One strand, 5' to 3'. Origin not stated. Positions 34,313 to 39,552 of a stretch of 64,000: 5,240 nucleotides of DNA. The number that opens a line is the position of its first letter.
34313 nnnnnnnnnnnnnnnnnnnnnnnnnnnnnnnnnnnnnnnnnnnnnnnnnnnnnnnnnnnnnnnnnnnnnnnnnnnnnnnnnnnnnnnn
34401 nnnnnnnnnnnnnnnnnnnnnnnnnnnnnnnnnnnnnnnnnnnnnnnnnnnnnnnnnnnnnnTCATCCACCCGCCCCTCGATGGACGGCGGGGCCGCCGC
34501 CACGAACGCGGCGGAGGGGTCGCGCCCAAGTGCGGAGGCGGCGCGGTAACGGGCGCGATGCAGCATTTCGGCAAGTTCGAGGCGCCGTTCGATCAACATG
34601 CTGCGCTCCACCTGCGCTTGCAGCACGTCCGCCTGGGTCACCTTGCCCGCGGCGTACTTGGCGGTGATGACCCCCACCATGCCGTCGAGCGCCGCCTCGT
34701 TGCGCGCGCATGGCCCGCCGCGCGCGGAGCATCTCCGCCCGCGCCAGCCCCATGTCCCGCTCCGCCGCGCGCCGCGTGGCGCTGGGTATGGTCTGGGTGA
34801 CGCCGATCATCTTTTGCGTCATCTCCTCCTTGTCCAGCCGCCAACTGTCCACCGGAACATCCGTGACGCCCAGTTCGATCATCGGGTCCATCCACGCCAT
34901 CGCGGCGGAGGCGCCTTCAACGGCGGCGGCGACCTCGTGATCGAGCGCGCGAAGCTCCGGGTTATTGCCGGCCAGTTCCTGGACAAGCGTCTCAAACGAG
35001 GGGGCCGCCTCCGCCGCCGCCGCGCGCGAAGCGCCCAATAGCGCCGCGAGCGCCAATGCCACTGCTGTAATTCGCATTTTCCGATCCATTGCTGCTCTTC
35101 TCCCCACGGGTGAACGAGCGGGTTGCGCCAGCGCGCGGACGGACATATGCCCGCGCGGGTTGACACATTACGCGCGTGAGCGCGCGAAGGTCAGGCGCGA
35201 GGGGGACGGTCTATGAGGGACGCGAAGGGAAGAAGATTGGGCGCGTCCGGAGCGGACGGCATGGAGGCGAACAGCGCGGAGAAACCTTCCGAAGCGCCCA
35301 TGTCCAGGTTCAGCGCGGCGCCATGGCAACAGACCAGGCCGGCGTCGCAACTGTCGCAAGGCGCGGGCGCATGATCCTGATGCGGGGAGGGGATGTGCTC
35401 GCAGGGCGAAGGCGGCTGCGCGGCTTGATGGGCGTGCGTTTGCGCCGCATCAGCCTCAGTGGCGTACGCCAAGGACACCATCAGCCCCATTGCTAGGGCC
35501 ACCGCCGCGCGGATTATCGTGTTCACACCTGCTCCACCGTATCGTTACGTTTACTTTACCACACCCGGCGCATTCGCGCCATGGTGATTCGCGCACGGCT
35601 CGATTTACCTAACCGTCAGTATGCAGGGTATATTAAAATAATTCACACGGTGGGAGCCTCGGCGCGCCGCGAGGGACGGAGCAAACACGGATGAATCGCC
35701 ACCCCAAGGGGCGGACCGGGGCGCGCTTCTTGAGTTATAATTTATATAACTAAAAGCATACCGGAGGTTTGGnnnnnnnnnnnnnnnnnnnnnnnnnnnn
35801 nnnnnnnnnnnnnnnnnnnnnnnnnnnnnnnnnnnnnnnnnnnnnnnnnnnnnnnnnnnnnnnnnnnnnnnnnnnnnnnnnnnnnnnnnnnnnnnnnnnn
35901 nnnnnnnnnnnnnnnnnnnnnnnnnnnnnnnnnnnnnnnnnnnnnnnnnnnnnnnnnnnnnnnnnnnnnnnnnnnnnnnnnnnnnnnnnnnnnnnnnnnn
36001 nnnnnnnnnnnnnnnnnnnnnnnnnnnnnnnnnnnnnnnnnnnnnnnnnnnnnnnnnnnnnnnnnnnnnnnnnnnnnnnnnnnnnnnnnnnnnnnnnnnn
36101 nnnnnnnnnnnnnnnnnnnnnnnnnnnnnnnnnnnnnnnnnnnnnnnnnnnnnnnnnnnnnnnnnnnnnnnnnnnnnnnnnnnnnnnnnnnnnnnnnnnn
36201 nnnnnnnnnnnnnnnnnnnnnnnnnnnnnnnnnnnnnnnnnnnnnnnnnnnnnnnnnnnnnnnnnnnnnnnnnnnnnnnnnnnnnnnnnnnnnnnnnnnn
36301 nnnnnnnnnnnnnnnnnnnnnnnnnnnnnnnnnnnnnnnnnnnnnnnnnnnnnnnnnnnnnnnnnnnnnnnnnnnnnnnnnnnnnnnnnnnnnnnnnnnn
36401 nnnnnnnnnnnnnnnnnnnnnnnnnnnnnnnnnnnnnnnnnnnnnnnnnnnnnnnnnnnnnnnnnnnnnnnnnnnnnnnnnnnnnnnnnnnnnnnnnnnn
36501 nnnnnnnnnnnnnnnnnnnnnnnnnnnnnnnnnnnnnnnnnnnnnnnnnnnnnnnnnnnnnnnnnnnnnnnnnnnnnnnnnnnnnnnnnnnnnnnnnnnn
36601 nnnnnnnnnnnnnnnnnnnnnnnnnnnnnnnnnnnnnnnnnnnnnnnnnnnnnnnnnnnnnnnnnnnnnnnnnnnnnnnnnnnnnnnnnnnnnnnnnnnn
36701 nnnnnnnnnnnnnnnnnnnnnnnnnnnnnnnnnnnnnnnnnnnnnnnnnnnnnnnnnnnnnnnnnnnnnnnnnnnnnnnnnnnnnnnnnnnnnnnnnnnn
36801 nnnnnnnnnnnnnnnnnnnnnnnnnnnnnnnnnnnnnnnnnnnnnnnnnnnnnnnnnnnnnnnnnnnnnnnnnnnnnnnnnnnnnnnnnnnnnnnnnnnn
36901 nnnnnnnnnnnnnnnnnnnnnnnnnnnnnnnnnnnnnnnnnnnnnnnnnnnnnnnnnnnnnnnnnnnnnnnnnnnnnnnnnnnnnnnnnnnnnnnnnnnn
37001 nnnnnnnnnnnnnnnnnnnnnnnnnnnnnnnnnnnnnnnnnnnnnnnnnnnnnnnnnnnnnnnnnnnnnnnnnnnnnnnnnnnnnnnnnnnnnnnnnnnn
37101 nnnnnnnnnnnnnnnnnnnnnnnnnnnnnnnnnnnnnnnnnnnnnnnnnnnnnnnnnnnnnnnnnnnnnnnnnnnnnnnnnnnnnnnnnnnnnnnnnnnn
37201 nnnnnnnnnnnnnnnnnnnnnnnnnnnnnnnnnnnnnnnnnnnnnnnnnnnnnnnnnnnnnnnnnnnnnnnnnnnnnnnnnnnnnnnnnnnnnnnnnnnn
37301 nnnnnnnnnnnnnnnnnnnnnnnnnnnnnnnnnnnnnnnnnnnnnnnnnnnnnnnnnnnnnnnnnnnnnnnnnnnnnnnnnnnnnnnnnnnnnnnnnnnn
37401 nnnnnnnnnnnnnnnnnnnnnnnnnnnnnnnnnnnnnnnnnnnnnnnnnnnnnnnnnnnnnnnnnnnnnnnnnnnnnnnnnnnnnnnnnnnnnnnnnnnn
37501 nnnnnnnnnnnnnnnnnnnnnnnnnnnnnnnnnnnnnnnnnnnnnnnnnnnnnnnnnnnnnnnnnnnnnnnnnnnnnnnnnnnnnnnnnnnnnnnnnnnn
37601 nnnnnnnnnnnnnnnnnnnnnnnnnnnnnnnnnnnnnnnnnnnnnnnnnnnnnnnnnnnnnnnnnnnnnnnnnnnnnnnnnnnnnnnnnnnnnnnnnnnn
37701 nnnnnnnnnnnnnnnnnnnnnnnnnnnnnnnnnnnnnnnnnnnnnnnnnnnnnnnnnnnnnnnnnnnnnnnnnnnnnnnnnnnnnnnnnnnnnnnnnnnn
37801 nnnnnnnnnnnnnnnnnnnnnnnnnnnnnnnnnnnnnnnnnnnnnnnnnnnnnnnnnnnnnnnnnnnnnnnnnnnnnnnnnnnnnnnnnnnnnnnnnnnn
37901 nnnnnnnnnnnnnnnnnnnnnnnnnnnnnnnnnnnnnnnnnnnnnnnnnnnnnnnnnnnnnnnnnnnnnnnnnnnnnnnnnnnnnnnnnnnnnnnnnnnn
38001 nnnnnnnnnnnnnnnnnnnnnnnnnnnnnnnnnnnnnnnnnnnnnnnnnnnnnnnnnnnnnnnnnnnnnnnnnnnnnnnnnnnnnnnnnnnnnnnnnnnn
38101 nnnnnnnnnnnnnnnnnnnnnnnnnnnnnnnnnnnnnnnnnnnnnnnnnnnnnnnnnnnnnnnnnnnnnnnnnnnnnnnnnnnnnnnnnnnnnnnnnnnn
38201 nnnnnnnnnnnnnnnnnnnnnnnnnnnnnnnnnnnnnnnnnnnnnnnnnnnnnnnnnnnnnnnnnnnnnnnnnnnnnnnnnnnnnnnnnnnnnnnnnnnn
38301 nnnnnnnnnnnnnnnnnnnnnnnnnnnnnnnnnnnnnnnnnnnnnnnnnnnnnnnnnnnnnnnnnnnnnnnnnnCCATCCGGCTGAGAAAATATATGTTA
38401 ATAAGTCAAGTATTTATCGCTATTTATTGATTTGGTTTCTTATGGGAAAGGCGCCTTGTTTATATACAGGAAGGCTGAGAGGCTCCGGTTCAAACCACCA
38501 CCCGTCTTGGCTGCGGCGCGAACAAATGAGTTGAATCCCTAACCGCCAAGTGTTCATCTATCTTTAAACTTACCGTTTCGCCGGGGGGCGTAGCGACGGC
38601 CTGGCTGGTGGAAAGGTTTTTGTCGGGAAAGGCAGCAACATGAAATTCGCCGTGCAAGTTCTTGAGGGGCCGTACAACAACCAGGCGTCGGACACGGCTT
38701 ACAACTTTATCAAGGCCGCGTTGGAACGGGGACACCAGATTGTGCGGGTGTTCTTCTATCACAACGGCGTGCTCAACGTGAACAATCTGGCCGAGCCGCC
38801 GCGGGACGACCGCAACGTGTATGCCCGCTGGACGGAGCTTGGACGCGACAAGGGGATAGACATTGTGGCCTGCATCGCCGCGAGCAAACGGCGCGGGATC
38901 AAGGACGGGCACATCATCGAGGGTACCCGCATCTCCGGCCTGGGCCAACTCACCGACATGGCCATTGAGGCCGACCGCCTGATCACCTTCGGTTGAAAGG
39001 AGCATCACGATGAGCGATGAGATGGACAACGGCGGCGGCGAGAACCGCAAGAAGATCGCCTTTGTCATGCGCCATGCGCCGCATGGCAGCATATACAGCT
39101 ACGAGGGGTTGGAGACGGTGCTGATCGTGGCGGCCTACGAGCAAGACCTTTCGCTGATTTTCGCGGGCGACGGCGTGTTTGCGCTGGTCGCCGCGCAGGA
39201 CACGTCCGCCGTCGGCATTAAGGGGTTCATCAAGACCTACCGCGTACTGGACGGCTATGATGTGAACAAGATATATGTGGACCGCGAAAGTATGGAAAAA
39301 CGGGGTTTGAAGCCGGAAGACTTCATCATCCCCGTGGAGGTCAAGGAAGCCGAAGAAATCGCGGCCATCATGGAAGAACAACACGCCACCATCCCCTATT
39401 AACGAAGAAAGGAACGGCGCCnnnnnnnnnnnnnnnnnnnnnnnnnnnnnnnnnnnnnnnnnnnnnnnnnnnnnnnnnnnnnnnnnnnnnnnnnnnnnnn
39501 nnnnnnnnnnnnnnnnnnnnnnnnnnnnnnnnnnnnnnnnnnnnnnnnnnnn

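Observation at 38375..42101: Orphan dsrEFH (no dsrAB/C/MK nearby) followed by its own promoter, a coupled 47-aa TM peptide, a Tat FeS protein and an NrfD-like membrane subunit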

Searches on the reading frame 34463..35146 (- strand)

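Call 21: search_protein_families(library=pfam, proteins=[window:34463-35146:-], max_evalue=0.00001)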
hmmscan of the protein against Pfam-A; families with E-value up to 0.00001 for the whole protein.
window:34463-35146:- (227 aa): 1 family
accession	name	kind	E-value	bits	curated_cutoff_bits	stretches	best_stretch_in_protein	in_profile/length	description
PF02321.23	OEP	-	6.7e-07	29.7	22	1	51-145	1-99/187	Outer membrane efflux protein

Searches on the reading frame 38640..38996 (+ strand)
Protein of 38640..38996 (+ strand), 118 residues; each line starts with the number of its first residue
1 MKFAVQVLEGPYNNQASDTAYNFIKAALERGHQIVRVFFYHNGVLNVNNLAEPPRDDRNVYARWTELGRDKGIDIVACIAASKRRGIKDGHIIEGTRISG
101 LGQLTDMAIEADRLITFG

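Call 3: search_protein_families(library=pfam, proteins=[window:38640-38996:+])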
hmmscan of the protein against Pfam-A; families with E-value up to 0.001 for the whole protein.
window:38640-38996:+ (118 aa): 1 family
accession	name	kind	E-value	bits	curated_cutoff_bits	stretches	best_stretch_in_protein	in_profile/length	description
PF02635.20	DsrE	-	2.7e-29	102.1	22.7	1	1-117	1-116/116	DsrE/DsrF-like family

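Call 4: search_protein_families(library=ncbifam, proteins=[window:38640-38996:+])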
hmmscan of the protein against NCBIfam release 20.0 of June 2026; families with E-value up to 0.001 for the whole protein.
window:38640-38996:+ (118 aa): 2 families
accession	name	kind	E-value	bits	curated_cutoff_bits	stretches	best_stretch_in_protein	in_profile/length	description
TIGR03012.1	sulf_tusD_dsrE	equivalog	1.3e-36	125.3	89.25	1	2-117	1-127/127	sulfurtransferase complex subunit TusD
NF001237.0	PRK00207.1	equivalog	2.7e-32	111.4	92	1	1-117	1-128/128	sulfurtransferase complex subunit TusD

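Call 46: find_homologous_proteins(query=window:38640-38996:+)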
Query window:38640-38996:+ (118 aa): 579 proteins with E <= 0.001 among 596 candidates; the best 120 are listed.
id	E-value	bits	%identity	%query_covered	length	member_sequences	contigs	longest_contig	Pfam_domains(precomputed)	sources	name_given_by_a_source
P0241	7.9e-73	260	100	100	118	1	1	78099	PF02635.21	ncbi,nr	ncbi:MAG: sulfurtransferase complex subunit TusD [Nitrospinae bacterium]|nr:sulfurtransferase comple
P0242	2.9e-72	258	99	100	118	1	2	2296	PF02635.21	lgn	-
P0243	7.7e-71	253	97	100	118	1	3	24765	PF02635.21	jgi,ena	-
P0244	5.3e-66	238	89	100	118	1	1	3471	PF02635.21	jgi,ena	-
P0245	7.2e-65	234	86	100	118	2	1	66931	PF02635.21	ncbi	-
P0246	1.9e-63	229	83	100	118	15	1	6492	PF02635.21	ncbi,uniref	ncbi:tRNA 5-methylaminomethyl-2-thiouridine synthase subunit TusD [hydrothermal vent metagenome]|uni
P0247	6.8e-63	227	86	100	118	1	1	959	PF02635.21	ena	-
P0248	1.3e-61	223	83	100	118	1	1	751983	PF02635.21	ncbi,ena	-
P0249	1.9e-61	223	83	100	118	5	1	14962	PF02635.21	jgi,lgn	jgi:tRNA 2-thiouridine synthesizing protein D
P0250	2.6e-61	222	85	100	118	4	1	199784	PF02635.21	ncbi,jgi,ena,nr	ncbi:MAG: sulfurtransferase complex subunit TusD [Nitrospinota bacterium]|nr:sulfurtransferase compl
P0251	9.1e-60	217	79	100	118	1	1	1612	PF02635.21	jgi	-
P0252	2.5e-59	216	78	100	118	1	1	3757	PF02635.21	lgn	-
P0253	2.4e-56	206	75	100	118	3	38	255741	PF02635.21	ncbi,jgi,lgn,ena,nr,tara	ncbi:MAG TPA: sulfurtransferase complex subunit TusD [Nitrospinota bacterium]|jgi:tRNA 2-thiouridine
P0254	6.9e-56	205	78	100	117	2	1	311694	PF02635.21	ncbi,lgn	ncbi:MAG: sulfurtransferase complex subunit TusD [Candidatus Nitrospinota bacterium M3_3B_026]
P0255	3.3e-55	203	76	100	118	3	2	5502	PF02635.21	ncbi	-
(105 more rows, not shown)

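Call 47: find_encoding_contigs(protein=P0241, flank=10000, max_places=3)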
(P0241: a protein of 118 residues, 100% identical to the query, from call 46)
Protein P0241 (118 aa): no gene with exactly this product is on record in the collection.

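Call 48: find_encoding_contigs(protein=P0243, flank=10000, max_places=3)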
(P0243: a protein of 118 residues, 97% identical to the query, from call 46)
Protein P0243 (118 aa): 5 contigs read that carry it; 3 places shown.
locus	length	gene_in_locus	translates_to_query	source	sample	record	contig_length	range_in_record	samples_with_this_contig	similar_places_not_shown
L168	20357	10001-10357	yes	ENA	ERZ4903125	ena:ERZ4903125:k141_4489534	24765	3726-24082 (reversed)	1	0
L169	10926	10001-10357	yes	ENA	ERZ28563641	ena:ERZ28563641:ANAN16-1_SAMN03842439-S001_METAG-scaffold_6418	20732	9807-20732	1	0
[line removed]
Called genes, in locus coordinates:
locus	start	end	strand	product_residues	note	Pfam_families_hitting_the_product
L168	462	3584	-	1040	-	PF00873:ACR_tran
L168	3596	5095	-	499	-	PF25917:BSH_RND (weak), PF25919:BSH_CusB, PF25973:BSH_CzcB, PF25869:3HB_CusB (weak), PF25954:Beta-barrel_RND_2, PF25967:RND-MFP_C (weak), PF25975:CzcB_C, PF25989:YknX_C (weak)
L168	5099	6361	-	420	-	PF02321:OEP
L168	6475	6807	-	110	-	-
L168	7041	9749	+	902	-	PF01590:GAF, PF13185:GAF_2, PF08448:PAS_4, PF00989:PAS, PF08447:PAS_3, PF08448:PAS_4, PF13426:PAS_9, PF00512:HisKA, +2 more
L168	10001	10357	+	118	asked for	PF02635:DsrE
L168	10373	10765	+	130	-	PF02635:DsrE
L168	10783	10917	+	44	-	PF04077:DsrH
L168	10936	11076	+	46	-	PF04077:DsrH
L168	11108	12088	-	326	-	PF04055:Radical_SAM, PF12345:DUF3641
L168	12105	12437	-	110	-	PF02627:CMD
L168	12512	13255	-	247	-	PF07238:PilZ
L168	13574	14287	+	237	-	PF02163:Peptidase_M50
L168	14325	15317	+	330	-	PF00579:tRNA-synt_1b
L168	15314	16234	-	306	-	PF00072:Response_reg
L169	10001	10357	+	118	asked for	PF02635:DsrE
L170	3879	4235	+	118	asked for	PF02635:DsrE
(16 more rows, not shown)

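Call 49: list_cluster_members(proteins=[window:38640-38996:+, window:39010-39402:+, window:39422-39715:+, window:39932-40075:+, window:40072-40836:+, window:40846-42072:+, window:42349-43449:-, window:43579-44112:+])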
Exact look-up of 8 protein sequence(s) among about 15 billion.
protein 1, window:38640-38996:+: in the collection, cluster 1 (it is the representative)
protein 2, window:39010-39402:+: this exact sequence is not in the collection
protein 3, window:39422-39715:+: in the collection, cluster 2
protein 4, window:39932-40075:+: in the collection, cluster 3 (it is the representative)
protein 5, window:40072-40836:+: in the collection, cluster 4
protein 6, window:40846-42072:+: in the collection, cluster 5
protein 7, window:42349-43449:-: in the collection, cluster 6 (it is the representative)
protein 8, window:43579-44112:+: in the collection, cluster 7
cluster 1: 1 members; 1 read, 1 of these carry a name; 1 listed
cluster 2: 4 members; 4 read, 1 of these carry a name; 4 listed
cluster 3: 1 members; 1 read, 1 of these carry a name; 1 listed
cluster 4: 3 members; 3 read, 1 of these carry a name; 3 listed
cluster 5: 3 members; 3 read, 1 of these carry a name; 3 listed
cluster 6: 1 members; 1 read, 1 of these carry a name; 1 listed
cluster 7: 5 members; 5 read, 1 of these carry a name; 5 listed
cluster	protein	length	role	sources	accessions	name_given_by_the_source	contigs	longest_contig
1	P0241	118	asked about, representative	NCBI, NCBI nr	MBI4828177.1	MAG: sulfurtransferase complex subunit TusD [Nitrospinae bacterium] | sulfurtransferase complex subunit TusD [Nitrospinota bacterium]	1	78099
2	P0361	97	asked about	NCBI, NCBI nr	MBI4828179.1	MAG: sulfurtransferase complex subunit TusB [Nitrospinae bacterium] | sulfurtransferase complex subunit TusB [Nitrospinota bacterium]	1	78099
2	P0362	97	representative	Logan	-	-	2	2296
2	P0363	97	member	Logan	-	-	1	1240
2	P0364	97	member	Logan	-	-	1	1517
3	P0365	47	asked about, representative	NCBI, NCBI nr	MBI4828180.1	MAG: hypothetical protein HY804_05130 [Nitrospinae bacterium] | hypothetical protein [Nitrospinota bacterium]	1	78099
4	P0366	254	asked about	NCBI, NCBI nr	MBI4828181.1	MAG: 4Fe-4S dicluster domain-containing protein [Nitrospinae bacterium] | 4Fe-4S dicluster domain-containing protein [Nitrospinota bacterium]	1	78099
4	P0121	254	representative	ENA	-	-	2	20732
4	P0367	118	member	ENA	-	-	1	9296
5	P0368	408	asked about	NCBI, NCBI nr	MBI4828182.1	MAG: polysulfide reductase NrfD [Nitrospinae bacterium] | polysulfide reductase NrfD [Nitrospinota bacterium]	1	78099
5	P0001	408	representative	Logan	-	-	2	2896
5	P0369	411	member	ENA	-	-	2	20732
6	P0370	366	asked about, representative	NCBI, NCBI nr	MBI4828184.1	MAG: sigma 54-interacting transcriptional regulator [Nitrospinae bacterium] | sigma 54-interacting transcriptional regulator [Nitrospinota bacterium]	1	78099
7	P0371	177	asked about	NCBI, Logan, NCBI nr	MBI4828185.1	MAG: hypoxanthine phosphoribosyltransferase [Nitrospinae bacterium] | hypoxanthine phosphoribosyltransferase [Nitrospinota bacterium]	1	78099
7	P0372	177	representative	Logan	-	-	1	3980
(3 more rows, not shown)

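Call 50: find_encoding_contigs(protein=P0242, flank=10000, max_places=6)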
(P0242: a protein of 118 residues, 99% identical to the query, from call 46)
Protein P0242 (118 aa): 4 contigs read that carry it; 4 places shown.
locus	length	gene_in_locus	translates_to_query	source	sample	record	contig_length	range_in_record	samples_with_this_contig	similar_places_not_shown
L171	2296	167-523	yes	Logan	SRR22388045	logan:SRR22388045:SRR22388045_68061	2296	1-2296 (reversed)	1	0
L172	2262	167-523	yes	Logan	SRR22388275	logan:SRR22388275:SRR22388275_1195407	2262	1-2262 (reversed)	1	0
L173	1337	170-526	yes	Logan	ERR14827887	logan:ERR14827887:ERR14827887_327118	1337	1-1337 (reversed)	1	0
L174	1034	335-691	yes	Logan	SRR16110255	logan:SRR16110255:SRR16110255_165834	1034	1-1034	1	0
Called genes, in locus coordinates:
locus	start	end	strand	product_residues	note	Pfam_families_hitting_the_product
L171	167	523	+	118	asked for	PF02635:DsrE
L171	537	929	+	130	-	PF02635:DsrE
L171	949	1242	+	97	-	PF04077:DsrH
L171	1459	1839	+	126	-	-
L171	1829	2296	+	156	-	?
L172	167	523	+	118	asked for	PF02635:DsrE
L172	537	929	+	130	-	PF02635:DsrE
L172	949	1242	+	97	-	PF04077:DsrH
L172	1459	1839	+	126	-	-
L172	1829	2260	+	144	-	?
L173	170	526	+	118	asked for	PF02635:DsrE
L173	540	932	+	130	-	PF02635:DsrE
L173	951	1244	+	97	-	PF04077:DsrH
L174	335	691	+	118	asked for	PF02635:DsrE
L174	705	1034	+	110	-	?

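Call 57: search_protein_families(library=ncbifam, proteins=[L171:1459-1839:+], max_evalue=0.01)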
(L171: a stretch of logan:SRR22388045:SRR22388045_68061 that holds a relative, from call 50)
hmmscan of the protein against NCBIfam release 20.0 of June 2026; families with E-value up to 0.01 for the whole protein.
L171:1459-1839:+ (126 aa): 1 family
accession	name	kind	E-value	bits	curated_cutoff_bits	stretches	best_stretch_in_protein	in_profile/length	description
NF038038.1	cytoc_DsrJ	equivalog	5.7e-24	84.8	100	1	3-113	3-121/121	sulfate reduction electron transfer complex DsrMKJOP subunit DsrJ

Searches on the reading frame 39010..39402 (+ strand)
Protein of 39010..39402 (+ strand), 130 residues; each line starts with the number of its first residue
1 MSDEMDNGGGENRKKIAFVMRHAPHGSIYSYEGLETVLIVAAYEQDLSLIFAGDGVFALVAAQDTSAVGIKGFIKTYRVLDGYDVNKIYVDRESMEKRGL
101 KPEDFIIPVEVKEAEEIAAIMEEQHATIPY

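Call 3: search_protein_families(library=pfam, proteins=[window:39010-39402:+])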
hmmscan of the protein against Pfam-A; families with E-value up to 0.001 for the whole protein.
window:39010-39402:+ (130 aa): 1 family
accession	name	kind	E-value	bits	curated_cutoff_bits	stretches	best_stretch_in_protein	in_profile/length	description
PF02635.20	DsrE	-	7.9e-25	87.7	22.7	1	14-128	1-114/116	DsrE/DsrF-like family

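Call 4: search_protein_families(library=ncbifam, proteins=[window:39010-39402:+])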
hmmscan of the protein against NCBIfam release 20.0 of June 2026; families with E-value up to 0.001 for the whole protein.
window:39010-39402:+ (130 aa): 2 families
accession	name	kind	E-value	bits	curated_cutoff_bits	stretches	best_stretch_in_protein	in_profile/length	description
TIGR03010.1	sulf_tusC_dsrF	equivalog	2.1e-36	124.4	94.15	1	15-128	1-114/116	sulfurtransferase complex subunit TusC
NF001238.0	PRK00211.1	equivalog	1.4e-26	92.7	79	1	14-126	2-115/119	sulfurtransferase complex subunit TusC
